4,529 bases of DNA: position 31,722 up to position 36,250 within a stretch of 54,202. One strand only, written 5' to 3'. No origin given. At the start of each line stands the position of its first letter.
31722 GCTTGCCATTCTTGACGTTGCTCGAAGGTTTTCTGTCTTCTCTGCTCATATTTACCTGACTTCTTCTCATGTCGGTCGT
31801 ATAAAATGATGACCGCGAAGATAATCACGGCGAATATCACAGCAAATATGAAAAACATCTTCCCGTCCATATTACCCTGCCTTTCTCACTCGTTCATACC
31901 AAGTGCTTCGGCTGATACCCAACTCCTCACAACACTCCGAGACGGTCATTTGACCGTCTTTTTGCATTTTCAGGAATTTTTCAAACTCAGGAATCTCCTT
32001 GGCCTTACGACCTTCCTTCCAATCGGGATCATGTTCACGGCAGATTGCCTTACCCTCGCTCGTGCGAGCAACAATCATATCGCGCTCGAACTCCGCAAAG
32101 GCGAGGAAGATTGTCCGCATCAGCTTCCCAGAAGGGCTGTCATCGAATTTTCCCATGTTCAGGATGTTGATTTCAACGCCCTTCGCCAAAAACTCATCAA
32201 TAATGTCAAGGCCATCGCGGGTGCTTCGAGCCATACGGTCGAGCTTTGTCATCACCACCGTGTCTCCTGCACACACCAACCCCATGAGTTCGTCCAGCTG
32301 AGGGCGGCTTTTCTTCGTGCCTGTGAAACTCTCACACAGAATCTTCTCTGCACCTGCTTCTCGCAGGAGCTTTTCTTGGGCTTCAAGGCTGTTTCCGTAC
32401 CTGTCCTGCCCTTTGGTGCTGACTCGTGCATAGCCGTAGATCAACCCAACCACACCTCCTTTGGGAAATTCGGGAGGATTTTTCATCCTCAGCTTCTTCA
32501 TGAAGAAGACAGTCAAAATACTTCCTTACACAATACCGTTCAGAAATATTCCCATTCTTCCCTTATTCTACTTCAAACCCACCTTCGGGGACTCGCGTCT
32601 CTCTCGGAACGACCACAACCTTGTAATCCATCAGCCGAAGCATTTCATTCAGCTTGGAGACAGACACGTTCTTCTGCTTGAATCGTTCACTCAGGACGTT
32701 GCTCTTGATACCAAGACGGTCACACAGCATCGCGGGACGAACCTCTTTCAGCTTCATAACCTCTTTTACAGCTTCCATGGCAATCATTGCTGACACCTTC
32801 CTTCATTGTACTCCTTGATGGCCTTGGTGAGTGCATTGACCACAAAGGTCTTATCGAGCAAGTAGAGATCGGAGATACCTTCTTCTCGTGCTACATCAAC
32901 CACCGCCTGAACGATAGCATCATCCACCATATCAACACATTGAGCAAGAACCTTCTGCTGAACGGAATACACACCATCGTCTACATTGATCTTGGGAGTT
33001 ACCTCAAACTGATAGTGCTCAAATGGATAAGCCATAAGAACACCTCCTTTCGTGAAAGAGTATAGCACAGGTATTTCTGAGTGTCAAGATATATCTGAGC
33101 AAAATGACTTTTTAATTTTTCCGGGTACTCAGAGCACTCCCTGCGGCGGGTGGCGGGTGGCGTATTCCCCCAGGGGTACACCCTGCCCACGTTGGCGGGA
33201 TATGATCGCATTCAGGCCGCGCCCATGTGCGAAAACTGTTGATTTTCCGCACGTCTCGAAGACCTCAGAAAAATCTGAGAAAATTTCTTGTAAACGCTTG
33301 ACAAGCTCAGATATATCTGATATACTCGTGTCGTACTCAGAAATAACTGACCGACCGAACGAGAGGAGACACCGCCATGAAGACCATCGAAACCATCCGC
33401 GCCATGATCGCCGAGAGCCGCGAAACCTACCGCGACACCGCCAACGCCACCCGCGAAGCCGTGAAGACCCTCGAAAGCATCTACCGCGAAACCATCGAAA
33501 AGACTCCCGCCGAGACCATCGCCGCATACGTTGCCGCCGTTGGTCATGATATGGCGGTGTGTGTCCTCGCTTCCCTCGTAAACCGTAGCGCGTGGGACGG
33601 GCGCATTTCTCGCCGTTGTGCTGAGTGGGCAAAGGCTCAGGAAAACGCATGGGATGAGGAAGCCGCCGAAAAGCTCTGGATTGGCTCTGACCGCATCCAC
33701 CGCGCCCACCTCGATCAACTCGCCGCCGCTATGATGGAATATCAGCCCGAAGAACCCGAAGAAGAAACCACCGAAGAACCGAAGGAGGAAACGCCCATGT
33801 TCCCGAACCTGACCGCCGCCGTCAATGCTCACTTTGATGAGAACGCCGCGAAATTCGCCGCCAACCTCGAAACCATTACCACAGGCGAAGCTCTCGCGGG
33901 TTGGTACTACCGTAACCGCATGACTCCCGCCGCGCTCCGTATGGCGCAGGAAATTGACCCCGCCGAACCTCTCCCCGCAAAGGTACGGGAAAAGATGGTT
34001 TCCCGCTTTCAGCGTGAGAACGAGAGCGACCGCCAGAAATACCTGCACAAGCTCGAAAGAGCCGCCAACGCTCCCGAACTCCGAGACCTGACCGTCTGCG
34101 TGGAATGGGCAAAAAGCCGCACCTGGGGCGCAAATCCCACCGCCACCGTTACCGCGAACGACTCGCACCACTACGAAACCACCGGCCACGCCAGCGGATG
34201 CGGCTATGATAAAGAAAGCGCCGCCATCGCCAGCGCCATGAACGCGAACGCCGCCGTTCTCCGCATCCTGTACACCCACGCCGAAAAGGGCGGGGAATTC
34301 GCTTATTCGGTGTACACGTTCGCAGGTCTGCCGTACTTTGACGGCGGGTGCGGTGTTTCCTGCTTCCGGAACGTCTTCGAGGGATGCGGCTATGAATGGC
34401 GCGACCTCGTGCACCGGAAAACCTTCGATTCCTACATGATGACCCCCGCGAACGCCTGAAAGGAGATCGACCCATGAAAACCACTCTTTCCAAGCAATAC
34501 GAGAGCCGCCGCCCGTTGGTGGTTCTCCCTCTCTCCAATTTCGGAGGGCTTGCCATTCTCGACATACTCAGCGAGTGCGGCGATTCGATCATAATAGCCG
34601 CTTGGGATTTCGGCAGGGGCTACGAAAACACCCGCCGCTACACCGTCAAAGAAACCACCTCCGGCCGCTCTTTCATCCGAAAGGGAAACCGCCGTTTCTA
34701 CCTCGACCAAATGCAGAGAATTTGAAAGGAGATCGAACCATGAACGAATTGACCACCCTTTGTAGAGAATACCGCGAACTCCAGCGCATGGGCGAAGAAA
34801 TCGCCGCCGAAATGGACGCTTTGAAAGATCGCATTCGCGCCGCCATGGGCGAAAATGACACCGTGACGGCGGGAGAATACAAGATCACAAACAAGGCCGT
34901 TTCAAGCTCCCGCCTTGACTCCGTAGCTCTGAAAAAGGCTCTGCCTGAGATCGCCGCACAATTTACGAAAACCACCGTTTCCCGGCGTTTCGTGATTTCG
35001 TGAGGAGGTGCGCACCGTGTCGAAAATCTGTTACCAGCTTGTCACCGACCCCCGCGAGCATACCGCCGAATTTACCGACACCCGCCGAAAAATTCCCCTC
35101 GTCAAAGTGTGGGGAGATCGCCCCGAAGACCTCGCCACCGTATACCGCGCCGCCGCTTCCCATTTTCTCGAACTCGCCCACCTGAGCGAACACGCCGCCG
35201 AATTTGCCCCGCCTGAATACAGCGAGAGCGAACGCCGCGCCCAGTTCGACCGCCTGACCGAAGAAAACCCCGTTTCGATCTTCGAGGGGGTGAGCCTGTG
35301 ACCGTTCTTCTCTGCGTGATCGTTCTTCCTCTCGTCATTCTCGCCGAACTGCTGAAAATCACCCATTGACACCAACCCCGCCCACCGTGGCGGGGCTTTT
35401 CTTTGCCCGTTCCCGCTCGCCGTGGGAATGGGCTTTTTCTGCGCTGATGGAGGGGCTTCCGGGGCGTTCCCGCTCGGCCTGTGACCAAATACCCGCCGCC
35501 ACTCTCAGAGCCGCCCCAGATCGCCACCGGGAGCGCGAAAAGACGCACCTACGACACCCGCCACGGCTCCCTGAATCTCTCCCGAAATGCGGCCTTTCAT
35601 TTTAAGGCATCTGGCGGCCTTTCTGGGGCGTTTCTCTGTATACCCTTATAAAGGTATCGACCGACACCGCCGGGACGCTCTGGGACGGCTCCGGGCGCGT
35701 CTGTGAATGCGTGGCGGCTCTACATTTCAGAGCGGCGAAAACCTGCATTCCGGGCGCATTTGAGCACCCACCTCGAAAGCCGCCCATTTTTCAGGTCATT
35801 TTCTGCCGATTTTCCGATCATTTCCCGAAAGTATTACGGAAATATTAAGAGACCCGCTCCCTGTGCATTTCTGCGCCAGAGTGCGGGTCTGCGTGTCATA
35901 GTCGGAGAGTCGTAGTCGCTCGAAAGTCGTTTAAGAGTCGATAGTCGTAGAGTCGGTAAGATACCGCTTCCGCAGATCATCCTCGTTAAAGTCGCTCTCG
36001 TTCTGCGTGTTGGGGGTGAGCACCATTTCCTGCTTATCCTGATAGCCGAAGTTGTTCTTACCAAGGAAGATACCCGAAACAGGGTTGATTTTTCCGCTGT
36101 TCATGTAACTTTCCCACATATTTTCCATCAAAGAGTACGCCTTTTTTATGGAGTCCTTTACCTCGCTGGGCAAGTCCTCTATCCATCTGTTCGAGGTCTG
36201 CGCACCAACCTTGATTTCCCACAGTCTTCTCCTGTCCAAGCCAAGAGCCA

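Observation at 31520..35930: A 4.4-kb island carrying a resolvase, with foreign composition, separates terS from terL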

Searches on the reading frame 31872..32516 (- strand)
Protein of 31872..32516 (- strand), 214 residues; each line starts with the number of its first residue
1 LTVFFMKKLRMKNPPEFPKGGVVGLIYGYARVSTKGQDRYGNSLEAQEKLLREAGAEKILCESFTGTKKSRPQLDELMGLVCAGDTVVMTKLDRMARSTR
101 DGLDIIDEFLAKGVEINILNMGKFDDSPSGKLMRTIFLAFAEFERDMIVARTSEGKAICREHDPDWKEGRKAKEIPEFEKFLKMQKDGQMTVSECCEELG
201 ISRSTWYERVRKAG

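Call 3: search_protein_families(library=pfam, proteins=[window:31872-32516:-], max_evalue=0.01)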
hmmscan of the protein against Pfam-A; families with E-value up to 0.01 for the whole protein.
window:31872-32516:- (214 aa): 6 families
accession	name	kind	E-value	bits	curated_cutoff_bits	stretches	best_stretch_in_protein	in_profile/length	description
PF00239.26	Resolvase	-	2.2e-35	122.3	23.3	1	26-157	1-137/145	Resolvase, N terminal domain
PF01022.26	HTH_5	-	0.0013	19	22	1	186-205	12-31/47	Bacterial regulatory protein, arsR family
PF02954.25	HTH_8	-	0.0024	18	22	0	192-212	21-41/42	Bacterial regulatory protein, Fis family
PF02796.21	HTH_7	-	0.0068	17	23.8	0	176-207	8-39/45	Helix-turn-helix domain of resolvase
PF07374.17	DUF1492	-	0.0072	16.9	21.5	0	179-213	61-95/100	Protein of unknown function (DUF1492)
PF12728.13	HTH_17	-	0.0076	16.9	27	0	190-212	2-24/51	Helix-turn-helix domain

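Call 4: search_protein_families(library=phrogs, proteins=[window:31872-32516:-], max_evalue=0.01)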
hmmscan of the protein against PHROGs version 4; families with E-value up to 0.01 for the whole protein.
window:31872-32516:- (214 aa): 5 families
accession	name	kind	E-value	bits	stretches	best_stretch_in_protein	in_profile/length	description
phrog_125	-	DNA, RNA and nucleotide metabolism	7e-47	161.1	1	24-212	20-202/254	DNA invertase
phrog_95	-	integration and excision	8.1e-26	91.8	1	27-156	91-230/651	integrase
phrog_8275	-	DNA, RNA and nucleotide metabolism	0.00072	20.4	1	26-76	2-47/51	DNA invertase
phrog_6620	-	integration and excision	0.0021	18.7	0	28-136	60-168/201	transposase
phrog_157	-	integration and excision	0.0024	17.9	1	173-212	200-238/580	transposase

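Call 66: search_protein_families(library=padloc, proteins=[window:31872-32516:-], max_evalue=0.01)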
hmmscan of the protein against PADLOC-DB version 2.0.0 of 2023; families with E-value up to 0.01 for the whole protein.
window:31872-32516:- (214 aa): 0 families

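Call 80: search_solved_structures(query=window:31872-32465:-, max_evalue=0.00001)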
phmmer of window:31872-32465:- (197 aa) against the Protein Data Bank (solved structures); distinct sequences matched with E-value up to 0.00001: 17.
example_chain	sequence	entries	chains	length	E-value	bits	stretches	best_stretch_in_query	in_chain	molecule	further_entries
1zr2_A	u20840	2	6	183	3.1e-21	79.2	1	9-194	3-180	Transposon gamma-delta resolvase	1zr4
1gdt_A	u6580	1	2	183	7.2e-21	78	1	9-194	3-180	PROTEIN (GAMMA DELTA RESOLVASE)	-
2gm5_A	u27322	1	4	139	1.1e-19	74.1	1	9-145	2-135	Transposon gamma-delta resolvase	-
5cy1_A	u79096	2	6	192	1.5e-19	73.7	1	9-191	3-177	Transposon Tn3 resolvase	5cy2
2gm4_A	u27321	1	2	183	1.6e-19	73.6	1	9-194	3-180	Transposon gamma-delta resolvase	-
1gdr_A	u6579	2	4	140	2.1e-19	73.2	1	9-140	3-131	GAMMA DELTA-RESOLVASE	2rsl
4m6f_A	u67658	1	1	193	9.6e-16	61.3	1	9-144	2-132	DNA-invertase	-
3uj3_X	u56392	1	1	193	2.4e-15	59.9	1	9-144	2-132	DNA-invertase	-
1ght_A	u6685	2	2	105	1.6e-12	50.7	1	9-114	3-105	TRANSPOSON GAMMA-DELTA RESOLVASE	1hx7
3bvp_A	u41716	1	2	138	6.1e-10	42.3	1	12-130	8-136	TP901-1 Integrase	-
2r0q_C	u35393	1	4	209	3.1e-08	36.8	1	9-191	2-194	Putative transposon Tn552 DNA-invertase bin3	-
5c35_A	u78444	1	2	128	1.6e-07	34.4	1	9-112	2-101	Recombinase Sin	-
5c32_B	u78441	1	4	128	7.8e-07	32.2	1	9-112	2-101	Putative transposon Tn552 DNA-invertase bin3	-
5c34_B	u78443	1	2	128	7.9e-07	32.2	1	9-112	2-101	Putative transposon Tn552 DNA-invertase bin3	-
3pkz_A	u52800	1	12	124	1.1e-06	31.7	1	9-109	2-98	Recombinase Sin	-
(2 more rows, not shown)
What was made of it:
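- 31872..32516 (-): Small serine recombinase of the resolvase/invertase type. The true start is probably downstream of the TTG at 32516. Pfam Resolvase 2e-35 and phrog_125 7e-47 (calls 3, 4). γδ resolvase 1zr2 matches at 3e-21 over residues 9-194, which includes the C-terminal HTH (call 80).
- On Small serine recombinase (resolvase/invertase): Aligns to γδ resolvase residues 3-180 of 183 (call 80).
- Closest known: Tn3/γδ resolvase with its res site. Same: The recombinase aligns over its full length to γδ and Tn3 resolvase (call 80).
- Checked: It aligns to γδ resolvase over residues 9-194 (calls 3, 80).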

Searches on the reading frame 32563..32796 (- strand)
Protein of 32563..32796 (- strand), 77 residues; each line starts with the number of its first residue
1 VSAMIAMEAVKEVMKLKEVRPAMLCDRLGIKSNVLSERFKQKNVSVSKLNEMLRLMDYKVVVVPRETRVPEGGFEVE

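Call 3: search_protein_families(library=pfam, proteins=[window:32563-32796:-], max_evalue=0.01)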
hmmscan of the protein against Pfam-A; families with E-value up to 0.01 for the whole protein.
window:32563-32796:- (77 aa): 0 families

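Call 4: search_protein_families(library=phrogs, proteins=[window:32563-32796:-], max_evalue=0.01)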
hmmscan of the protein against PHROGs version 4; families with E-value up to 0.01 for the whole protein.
window:32563-32796:- (77 aa): 0 families

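Call 66: search_protein_families(library=padloc, proteins=[window:32563-32796:-], max_evalue=0.01)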
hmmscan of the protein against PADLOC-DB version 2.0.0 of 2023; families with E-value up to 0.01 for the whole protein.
window:32563-32796:- (77 aa): 0 families

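Call 104: search_solved_structures(query=A8, max_evalue=1)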
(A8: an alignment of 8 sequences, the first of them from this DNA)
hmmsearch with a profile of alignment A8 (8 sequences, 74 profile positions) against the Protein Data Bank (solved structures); distinct sequences matched with E-value up to 1: 41.
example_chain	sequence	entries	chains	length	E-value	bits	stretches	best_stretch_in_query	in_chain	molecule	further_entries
5k98_B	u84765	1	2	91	4.1e-05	26.6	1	7-69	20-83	Antitoxin HipB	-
2wiu_B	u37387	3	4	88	0.00012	25.1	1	7-68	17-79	HTH-TYPE TRANSCRIPTIONAL REGULATOR HIPB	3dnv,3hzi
4z5h_A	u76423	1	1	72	0.00016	24.7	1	7-57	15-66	Antitoxin HipB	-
4yg4_A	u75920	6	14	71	0.00032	23.7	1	7-57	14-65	Antitoxin HipB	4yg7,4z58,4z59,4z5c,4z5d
4yg1_A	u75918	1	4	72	0.00042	23.4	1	7-55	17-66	Antitoxin HipB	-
3lsg_A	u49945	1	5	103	0.0042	20.2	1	2-39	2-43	Two-component response regulator yesN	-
8ezt_A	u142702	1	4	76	0.011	18.8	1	12-57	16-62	HipB(Lp)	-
2r63_A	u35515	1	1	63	0.011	18.8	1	7-34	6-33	REPRESSOR PROTEIN FROM BACTERIOPHAGE 434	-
6swi_A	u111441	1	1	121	0.016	18.3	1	3-40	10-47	Two-component response regulator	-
2o38_A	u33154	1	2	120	0.025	17.7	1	7-65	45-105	Hypothetical protein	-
2a6c_A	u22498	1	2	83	0.034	17.3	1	6-60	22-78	Helix-turn-helix motif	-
3ctp_A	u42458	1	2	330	0.036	17.2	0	3-53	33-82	Periplasmic binding protein/LacI transcriptional regulator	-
1s7o_A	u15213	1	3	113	0.045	16.8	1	14-40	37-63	Hypothetical UPF0122 protein SPy1201/SpyM3_0842/SPs1042/spyM18_1152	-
5tn0_A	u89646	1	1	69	0.059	16.5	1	7-57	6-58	HTH-type transcriptional regulator SinR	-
8tac_A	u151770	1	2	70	0.064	16.4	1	7-41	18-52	DBP48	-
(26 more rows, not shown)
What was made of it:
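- On Aca-regulated anti-defence locus: HTH assignment (call 104).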

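Call 105: search_protein_families(library=pfam, alignment_id=A8, max_evalue=0.1)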
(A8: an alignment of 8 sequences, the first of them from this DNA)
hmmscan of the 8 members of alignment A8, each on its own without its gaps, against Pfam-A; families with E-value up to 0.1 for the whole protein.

A. member 1, seq(74 aa): 4 families
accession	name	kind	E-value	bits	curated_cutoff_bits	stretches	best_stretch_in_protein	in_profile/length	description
PF13744.12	HTH_37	-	0.015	15.5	27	1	4-59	20-77/80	Helix-turn-helix domain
PF20075.5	DUF6471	-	0.046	14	26.8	0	29-54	6-31/65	Domain of unknown function (DUF6471)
PF13443.12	HTH_26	-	0.063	14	22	1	8-51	3-48/63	Cro/C1-type HTH DNA-binding domain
PF03297.21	Ribosomal_S25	-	0.09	13.5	28.8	0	6-31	47-72/101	S25 ribosomal protein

B. families by the number of members that match (of 8 scanned): 27 families (the first 25 are shown)
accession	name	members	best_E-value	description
PF13744.12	HTH_37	6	0.00044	Helix-turn-helix domain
PF13443.12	HTH_26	4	0.0027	Cro/C1-type HTH DNA-binding domain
PF01381.28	HTH_3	3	9.8e-07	Helix-turn-helix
PF20075.5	DUF6471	3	4e-05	Domain of unknown function (DUF6471)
PF13412.12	HTH_24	3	0.00026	Winged helix-turn-helix DNA-binding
PF04967.18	HTH_10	2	0.00097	HTH DNA binding domain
PF13404.12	HTH_AsnC-type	1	5.8e-05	AsnC-type helix-turn-helix domain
PF08279.18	HTH_11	1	0.0014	HTH domain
PF02954.25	HTH_8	1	0.0024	Bacterial regulatory protein, Fis family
PF15943.11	YdaS_toxin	1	0.0061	Bacterial toxin YdaS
PF18024.7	HTH_50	1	0.014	Helix-turn-helix domain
PF12844.13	HTH_19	1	0.019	Helix-turn-helix domain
PF16897.10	MMR_HSR1_Xtn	1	0.027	C-terminal region of MMR_HSR1 domain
PF18344.7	CBM32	1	0.033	Carbohydrate binding module family 32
PF19361.4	DUF5937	1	0.033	Family of unknown function (DUF5937)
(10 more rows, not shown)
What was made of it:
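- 32563..32796 (-): Xre/HipB-like HTH protein (74 aa from the ATG at 32787), the proposed repressor of the locus. The family profile matches HipB at 4e-5, and HTH_37/HTH_3 in family members (calls 104, 105).
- The HTH fold assignment (calls 104, 105).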

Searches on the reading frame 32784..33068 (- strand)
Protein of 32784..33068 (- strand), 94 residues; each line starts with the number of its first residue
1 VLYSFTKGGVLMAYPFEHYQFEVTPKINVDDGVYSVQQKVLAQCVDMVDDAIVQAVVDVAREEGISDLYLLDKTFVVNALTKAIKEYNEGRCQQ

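Call 3: search_protein_families(library=pfam, proteins=[window:32784-33068:-], max_evalue=0.01)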
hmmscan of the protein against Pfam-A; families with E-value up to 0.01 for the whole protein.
window:32784-33068:- (94 aa): 0 families

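Call 4: search_protein_families(library=phrogs, proteins=[window:32784-33068:-], max_evalue=0.01)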
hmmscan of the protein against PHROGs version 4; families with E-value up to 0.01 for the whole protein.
window:32784-33068:- (94 aa): 0 families

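Call 66: search_protein_families(library=padloc, proteins=[window:32784-33068:-], max_evalue=0.01)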
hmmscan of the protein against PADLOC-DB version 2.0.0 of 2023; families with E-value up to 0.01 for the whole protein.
window:32784-33068:- (94 aa): 0 families
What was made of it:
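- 32784..33068 (-): 83-94-aa protein of unknown function, first gene of the leftward unit. No family match (calls 3, 4, 66).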

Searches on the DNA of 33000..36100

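Call 31: search_rna_families(source=window, start=33000, end=36100, threshold=evalue, max_evalue=1)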
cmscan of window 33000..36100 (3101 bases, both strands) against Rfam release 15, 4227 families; matches with E-value up to 1: 2.
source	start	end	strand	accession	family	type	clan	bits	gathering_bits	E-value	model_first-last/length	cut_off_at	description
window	35375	35440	+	RF02837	anti-hemB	Gene; sRNA;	-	20.7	49.5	0.11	1-81/81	no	Burkholderia RNA 7 (anti-hemB)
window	35363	35459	+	RF00260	HepC_CRE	Cis-reg;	-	20.5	140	0.02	1-176/176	no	Hepatitis C virus (HCV) cis-acting replication element (CRE)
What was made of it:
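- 33107..33195 (.): Conserved core DNA element of about 85 nt between the divergent promoters: T-rich run, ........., (C/T)ACTCCCT, a GC-rich spacer of about 24 nt, then the CCCCC-GGGGG palindrome. Function unknown. No Rfam match (call 31).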
